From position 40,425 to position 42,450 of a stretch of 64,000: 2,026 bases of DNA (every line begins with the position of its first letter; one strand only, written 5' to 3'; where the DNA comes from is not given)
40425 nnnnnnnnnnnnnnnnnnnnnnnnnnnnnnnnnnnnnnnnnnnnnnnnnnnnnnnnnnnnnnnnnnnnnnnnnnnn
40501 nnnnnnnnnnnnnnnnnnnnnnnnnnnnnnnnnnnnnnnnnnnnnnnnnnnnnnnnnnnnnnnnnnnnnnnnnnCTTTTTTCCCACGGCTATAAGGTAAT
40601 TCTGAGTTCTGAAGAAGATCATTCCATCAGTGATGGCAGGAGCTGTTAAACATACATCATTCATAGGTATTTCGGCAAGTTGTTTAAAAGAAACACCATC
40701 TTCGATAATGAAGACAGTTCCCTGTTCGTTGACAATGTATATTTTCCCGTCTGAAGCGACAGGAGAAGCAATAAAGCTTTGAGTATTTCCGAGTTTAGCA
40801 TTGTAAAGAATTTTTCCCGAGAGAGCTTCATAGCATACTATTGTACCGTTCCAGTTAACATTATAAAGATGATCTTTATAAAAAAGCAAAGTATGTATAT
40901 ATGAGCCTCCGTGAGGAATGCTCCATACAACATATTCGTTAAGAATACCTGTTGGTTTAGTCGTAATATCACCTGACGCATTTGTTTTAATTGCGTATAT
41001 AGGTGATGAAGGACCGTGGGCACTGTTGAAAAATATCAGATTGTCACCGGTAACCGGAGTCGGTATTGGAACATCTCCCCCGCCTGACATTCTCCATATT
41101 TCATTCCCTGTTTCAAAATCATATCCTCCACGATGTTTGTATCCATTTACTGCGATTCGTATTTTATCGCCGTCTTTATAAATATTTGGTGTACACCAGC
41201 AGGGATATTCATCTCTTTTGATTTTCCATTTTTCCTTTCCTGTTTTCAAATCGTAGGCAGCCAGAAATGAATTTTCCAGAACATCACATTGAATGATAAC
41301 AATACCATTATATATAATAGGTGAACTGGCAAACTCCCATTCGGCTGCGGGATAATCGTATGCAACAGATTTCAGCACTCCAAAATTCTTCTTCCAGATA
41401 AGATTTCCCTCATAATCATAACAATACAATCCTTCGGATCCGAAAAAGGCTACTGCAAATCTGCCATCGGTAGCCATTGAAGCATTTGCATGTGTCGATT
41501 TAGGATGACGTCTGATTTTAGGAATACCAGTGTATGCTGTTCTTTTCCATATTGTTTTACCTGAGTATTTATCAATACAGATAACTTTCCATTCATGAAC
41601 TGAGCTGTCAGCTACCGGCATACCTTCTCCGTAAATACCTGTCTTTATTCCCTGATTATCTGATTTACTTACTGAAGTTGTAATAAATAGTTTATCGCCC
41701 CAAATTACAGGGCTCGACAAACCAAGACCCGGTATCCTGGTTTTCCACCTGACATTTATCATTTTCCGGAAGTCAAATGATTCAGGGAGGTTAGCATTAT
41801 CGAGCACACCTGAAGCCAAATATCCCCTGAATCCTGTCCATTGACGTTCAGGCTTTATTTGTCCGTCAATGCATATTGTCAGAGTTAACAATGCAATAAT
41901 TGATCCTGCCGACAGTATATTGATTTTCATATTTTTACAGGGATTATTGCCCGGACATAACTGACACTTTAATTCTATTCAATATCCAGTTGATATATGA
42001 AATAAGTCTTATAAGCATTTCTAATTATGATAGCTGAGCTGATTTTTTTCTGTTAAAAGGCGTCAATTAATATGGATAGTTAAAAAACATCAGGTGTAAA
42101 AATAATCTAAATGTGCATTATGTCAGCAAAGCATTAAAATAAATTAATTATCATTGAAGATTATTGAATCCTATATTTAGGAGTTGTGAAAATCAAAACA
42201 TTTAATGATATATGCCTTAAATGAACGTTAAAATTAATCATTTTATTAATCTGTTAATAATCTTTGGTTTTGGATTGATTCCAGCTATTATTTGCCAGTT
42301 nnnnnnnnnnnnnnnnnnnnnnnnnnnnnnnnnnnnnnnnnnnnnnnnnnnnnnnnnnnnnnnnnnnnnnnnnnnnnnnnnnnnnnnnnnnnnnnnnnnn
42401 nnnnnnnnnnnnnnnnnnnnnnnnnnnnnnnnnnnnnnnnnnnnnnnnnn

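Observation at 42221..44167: CuA/COX2-like cupredoxin domain (C-x3-C-x3-H-x2-E, Met replaced by Glu) fused to a CX3CP polyferredoxin membrane protein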

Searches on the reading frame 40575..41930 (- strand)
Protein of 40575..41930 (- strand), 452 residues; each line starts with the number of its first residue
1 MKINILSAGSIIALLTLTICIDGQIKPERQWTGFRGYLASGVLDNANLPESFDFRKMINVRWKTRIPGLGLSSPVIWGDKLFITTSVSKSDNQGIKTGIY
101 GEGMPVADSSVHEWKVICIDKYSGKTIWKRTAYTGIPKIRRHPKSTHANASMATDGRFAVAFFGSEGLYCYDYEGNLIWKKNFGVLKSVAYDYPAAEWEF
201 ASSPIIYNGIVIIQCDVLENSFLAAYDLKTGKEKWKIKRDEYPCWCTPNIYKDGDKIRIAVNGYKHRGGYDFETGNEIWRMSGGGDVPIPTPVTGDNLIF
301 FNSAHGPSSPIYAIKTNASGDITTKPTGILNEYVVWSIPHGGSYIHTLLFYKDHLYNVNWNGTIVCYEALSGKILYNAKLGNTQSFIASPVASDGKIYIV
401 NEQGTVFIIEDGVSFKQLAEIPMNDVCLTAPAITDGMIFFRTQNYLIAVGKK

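Call 7: search_protein_families(library=pfam, proteins=[window:40575-41930:-], max_evalue=0.001)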
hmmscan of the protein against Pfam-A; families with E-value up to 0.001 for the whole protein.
window:40575-41930:- (452 aa): 2 families
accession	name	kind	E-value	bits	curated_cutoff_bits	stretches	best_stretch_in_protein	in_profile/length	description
PF13360.13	PQQ_2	-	5.2e-15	56.2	27.6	2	116-244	5-105/233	Outer membrane protein assembly factor BamB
PF13570.13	Beta-prop_ACSF4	-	6.2e-09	36.1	133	0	330-410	121-201/329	Beta-alanine-activating enzyme, beta-propeller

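Call 37: search_protein_families(library=ncbifam, proteins=[window:40575-41930:-], max_evalue=0.001)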
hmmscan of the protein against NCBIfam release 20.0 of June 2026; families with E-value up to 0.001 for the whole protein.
window:40575-41930:- (452 aa): 3 families
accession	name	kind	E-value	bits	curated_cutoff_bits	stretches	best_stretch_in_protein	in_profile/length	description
NF008351.0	PRK11138.1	equivalog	2.4e-14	52.7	423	1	351-438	255-338/394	outer membrane protein assembly factor BamB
TIGR03300.1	assembly_YfgL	equivalog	8.9e-13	47.7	285.2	1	349-445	62-155/377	outer membrane protein assembly factor BamB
TIGR04528.1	acido_non_PQQ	subfamily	5.5e-07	28.7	650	0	216-287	396-465/493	acido-empty-quinoprotein group A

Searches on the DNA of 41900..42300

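Call 85: search_rna_families(source=window, start=41900, end=42300, threshold=evalue, max_evalue=1)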
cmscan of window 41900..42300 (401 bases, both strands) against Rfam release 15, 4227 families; matches with E-value up to 1: 0.
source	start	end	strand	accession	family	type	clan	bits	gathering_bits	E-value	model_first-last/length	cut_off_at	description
